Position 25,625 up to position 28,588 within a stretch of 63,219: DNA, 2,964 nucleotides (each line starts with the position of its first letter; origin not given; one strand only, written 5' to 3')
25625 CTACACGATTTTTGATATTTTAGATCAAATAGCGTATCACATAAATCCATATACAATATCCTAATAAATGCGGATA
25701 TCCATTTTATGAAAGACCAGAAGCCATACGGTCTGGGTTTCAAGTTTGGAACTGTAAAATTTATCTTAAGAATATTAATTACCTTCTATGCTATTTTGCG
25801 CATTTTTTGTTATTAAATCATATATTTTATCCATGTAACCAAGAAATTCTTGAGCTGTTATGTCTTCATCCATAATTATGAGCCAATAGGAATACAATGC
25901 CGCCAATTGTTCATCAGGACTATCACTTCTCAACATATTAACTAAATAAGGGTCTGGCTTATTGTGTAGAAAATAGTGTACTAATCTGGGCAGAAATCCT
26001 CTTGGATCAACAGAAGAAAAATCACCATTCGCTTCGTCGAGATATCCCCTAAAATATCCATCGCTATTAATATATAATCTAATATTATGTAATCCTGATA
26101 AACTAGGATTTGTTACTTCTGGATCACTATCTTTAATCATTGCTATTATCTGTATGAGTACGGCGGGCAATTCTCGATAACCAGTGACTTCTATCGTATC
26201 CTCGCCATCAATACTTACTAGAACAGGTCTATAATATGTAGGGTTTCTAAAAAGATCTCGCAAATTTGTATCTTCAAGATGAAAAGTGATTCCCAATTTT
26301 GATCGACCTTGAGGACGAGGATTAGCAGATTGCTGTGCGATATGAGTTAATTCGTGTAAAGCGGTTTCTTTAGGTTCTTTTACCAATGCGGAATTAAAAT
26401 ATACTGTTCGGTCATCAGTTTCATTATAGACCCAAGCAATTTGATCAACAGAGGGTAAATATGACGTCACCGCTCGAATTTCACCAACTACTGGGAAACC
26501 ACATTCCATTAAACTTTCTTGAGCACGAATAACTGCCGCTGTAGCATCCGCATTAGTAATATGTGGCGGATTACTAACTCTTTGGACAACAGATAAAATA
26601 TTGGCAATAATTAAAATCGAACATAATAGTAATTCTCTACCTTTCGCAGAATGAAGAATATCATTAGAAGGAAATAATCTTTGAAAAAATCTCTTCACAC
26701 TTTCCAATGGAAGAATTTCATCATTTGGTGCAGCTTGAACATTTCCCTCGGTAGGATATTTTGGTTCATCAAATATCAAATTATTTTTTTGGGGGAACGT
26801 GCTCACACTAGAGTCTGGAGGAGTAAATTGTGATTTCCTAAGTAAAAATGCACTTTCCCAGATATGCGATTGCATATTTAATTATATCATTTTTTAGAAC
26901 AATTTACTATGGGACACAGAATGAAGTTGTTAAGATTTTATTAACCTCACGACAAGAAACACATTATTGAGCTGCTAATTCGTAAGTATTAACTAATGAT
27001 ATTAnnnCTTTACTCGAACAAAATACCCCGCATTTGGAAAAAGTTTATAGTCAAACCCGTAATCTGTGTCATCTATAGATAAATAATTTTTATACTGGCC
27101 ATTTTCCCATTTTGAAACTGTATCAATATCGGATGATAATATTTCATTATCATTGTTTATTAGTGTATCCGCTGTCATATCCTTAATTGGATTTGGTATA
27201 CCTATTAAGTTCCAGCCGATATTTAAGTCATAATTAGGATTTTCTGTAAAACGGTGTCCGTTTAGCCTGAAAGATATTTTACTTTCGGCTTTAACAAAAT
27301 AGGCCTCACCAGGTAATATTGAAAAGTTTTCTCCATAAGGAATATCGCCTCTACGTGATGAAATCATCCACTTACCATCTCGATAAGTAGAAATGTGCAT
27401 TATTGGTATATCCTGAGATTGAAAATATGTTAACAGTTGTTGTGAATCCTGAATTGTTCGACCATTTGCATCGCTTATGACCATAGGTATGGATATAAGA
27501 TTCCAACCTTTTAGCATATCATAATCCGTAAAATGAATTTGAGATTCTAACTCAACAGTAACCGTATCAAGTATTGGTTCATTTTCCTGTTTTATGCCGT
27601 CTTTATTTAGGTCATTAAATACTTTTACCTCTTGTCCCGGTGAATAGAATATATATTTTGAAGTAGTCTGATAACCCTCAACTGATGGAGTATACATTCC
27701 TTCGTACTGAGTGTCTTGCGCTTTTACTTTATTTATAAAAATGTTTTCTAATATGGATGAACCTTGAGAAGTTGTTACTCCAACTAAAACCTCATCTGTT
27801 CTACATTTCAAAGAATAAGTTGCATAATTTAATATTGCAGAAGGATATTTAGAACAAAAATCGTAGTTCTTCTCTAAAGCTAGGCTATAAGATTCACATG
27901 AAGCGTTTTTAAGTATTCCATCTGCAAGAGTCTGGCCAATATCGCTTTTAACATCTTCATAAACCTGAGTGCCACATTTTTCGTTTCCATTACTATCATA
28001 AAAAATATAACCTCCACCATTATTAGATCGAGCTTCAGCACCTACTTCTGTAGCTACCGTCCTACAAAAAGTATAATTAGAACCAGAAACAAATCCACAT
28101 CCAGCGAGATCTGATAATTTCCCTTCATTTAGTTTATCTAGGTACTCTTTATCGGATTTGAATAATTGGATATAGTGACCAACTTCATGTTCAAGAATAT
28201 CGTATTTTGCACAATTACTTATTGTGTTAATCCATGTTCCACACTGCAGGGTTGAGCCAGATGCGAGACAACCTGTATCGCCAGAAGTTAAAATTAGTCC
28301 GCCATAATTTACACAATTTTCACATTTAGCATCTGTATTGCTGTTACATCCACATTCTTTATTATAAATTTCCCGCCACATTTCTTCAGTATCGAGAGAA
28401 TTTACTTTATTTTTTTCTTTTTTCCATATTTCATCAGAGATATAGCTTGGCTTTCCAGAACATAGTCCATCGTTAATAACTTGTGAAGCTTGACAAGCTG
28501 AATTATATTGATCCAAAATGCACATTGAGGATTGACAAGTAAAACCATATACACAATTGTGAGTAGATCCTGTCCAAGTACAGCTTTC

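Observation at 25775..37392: Tandem triad of giant cysteine-rich, N-terminally anchored paralogs: candidate undescribed surface host-interaction or lytic system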

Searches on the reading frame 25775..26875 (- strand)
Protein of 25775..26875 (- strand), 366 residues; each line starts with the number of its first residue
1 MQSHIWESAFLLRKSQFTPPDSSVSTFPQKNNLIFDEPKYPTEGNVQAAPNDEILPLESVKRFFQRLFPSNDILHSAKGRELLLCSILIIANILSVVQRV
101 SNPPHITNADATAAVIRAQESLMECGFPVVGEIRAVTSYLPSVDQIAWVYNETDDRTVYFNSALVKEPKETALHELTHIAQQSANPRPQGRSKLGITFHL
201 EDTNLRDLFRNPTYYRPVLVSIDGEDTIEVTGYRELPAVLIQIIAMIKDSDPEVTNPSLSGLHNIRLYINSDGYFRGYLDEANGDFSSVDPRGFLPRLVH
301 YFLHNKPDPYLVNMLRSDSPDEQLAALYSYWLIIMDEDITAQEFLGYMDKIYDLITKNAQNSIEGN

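Call 3: search_protein_families(library=pfam, proteins=[window:25775-26875:-], max_evalue=1)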
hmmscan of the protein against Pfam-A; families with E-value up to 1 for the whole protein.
window:25775-26875:- (366 aa): 2 families
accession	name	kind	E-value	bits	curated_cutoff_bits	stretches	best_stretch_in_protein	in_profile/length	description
PF19290.4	PmbA_TldD_2nd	-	0.012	16.5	20.9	1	234-278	9-57/109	PmbA/TldA metallopeptidase central domain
PF13699.11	eCIS_core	-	0.058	14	22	1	155-184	44-77/79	eCIS core domain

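Call 4: search_protein_families(library=ncbifam, proteins=[window:25775-26875:-], max_evalue=1)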
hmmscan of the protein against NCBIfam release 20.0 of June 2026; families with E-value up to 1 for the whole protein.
window:25775-26875:- (366 aa): 0 families

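Call 108: find_homologous_proteins(query=window:25775-26875:-, max_evalue=0.001)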
Query window:25775-26875:- (366 aa): 1 proteins with E <= 0.001 among 2116 candidates.
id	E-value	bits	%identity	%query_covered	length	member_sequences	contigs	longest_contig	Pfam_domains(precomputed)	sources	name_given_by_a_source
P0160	2.7e-238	808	100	98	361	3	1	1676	-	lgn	-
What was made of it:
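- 25775..26875 (-): W4: 366-aa orphan membrane protein with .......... Adjacent to the triad but not shown to belong to it. Only an identical copy found (call 108).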

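Call 113: search_protein_families(library=phrogs, proteins=[window:25775-26875:-], max_evalue=0.1)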
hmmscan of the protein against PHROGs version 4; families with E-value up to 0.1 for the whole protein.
window:25775-26875:- (366 aa): 0 families

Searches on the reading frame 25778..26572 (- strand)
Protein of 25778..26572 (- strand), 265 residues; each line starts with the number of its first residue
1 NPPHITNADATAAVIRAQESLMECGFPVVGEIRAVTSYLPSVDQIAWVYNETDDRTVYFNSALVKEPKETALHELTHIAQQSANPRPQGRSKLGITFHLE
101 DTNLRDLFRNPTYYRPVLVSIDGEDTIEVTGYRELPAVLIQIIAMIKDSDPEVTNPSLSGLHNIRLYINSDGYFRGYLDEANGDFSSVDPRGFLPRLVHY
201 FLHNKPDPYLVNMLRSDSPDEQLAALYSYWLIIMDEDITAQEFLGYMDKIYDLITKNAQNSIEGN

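Call 63: search_protein_families(library=pfam, proteins=[window:25778-26572:-], max_evalue=10)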
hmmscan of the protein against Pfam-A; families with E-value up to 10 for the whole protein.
seq(265 aa): 2 families
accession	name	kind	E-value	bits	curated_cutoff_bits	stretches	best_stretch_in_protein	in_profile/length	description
PF19290.4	PmbA_TldD_2nd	-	0.0049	17.7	20.9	1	133-177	9-57/109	PmbA/TldA metallopeptidase central domain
PF13699.11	eCIS_core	-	0.041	14.5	22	1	54-83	44-77/79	eCIS core domain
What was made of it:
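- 25775..26875 (-): Pfam eCIS_core/DUF4157 only at E 0.04 (call 63).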

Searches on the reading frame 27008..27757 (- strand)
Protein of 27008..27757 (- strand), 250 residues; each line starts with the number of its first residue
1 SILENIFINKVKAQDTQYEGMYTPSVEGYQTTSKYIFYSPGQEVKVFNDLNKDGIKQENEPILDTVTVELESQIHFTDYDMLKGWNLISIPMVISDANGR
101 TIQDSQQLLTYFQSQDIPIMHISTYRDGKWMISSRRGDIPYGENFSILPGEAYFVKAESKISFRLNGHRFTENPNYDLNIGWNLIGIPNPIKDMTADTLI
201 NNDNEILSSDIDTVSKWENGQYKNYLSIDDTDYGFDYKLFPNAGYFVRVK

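Call 82: search_protein_families(library=pfam, proteins=[window:27008-27757:-], max_evalue=10)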
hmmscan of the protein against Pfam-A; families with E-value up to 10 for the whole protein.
window:27008-27757:- (250 aa): 1 family
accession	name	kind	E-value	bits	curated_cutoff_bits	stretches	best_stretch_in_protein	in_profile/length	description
PF17210.9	SdrD_B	-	0.0099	16.5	29.7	1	46-72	7-33/112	SdrD B-like domain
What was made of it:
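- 27008..27757 (-): W3 C-terminal constant module (residues 817-1066). SdrD_B E 0.0099 on DLNKDG (call 82).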

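Call 113: search_protein_families(library=phrogs, proteins=[window:27008-27757:-], max_evalue=0.1)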
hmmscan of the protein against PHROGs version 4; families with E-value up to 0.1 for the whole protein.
window:27008-27757:- (250 aa): 0 families

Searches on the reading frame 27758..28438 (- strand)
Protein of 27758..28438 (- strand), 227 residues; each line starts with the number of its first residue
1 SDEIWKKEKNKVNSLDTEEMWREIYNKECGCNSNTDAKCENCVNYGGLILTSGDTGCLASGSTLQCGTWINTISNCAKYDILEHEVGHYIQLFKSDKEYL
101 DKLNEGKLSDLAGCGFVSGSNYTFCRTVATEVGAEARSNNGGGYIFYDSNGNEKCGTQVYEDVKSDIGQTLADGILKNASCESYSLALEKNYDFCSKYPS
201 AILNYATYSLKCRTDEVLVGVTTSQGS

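Call 72: predict_structure(alignment_id=A12)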
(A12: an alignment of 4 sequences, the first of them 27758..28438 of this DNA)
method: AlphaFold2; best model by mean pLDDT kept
length: 227 residues; sequences in the alignment: 4
mean_pLDDT: 62.0   pTM: 0.68
mean pLDDT of the five models: 62.0, 60.6, 59.3, 56.7, 55.6
residues with pLDDT >= 90: 17; 70-90: 73; 50-70: 68; < 50: 69
segments of 3 or more residues with pLDDT < 50: 1-7, 31-68, 109-113, 115-120, 215-227
pLDDT, mean of each block of 10 residues (from residue 1): 45 61 65 41 30 25 37 65 74 63 58 43 68 86 83 90 94 85 83 85 67 42 27
secondary structure, 60 per line:
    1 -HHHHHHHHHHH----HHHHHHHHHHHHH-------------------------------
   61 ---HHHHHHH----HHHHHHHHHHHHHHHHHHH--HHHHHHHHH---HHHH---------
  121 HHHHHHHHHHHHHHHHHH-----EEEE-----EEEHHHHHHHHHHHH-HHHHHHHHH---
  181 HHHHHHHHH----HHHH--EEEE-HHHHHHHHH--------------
elements in order: H2-12 H17-29 H64-70 H75-93 H96-104 H108-111 H121-138 E144-147 E153-155 H156-167 H169-177 H181-189 H194-197 E200-203 H205-213
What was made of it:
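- On Zincin/gluzincin metallopeptidase, for W3 residues 607-787: AF2 mean pLDDT 62 (call 72).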

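Call 75: fold_search(model_id=the predicted structure, library=pdb)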
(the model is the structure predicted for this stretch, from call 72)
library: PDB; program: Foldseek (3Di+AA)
matches with E <= 10: 1; with E <= 0.001: 0
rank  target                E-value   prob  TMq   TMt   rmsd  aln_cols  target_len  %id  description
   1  3vjz_B                7.9e+00  0.01  0.13  0.17  18.1       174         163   16  Crystal structure of the DNA mimic protein DMP19 (released 2012-03-14)
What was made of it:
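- On Zincin/gluzincin metallopeptidase, for W3 residues 607-787: Foldseek PDB gives nothing (call 75).
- Tried and rejected: Structure prediction gave only pLDDT 62 and no Foldseek match (calls 72, 75).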

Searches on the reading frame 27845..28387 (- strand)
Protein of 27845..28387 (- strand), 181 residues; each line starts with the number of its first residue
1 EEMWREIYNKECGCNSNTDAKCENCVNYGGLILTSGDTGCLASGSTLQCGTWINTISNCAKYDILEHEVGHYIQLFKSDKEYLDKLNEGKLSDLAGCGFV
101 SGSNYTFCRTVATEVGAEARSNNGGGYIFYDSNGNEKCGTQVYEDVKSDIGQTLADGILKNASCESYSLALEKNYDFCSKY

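Call 33: search_solved_structures(query=A5, max_evalue=10, show_alignments=2)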
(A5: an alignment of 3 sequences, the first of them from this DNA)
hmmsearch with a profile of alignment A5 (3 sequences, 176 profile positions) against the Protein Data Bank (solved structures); distinct sequences matched with E-value up to 10: 0.

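Call 63: search_protein_families(library=pfam, proteins=[window:27845-28387:-], max_evalue=10)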
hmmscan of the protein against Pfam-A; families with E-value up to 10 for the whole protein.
seq(181 aa): 0 families
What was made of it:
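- On Zincin/gluzincin metallopeptidase, for W3 residues 607-787: Pfam and the PDB profile search give nothing (calls 33, 63).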

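Call 113: search_protein_families(library=phrogs, proteins=[window:27845-28387:-], max_evalue=0.1)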
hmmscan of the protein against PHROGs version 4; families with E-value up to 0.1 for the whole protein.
window:27845-28387:- (181 aa): 1 family
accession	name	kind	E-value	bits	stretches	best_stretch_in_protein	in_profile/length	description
phrog_12351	-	unknown function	0.0033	18.5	1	44-83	37-77/79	-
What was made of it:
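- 27845..28387 (-): W3 putative HExxH metalloprotease-like region (residues 607-787): HEVGH 673-677, Q680, EVGAE 720-724, GGGY. PHROG of unknown function, E 0.003 (call 113).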
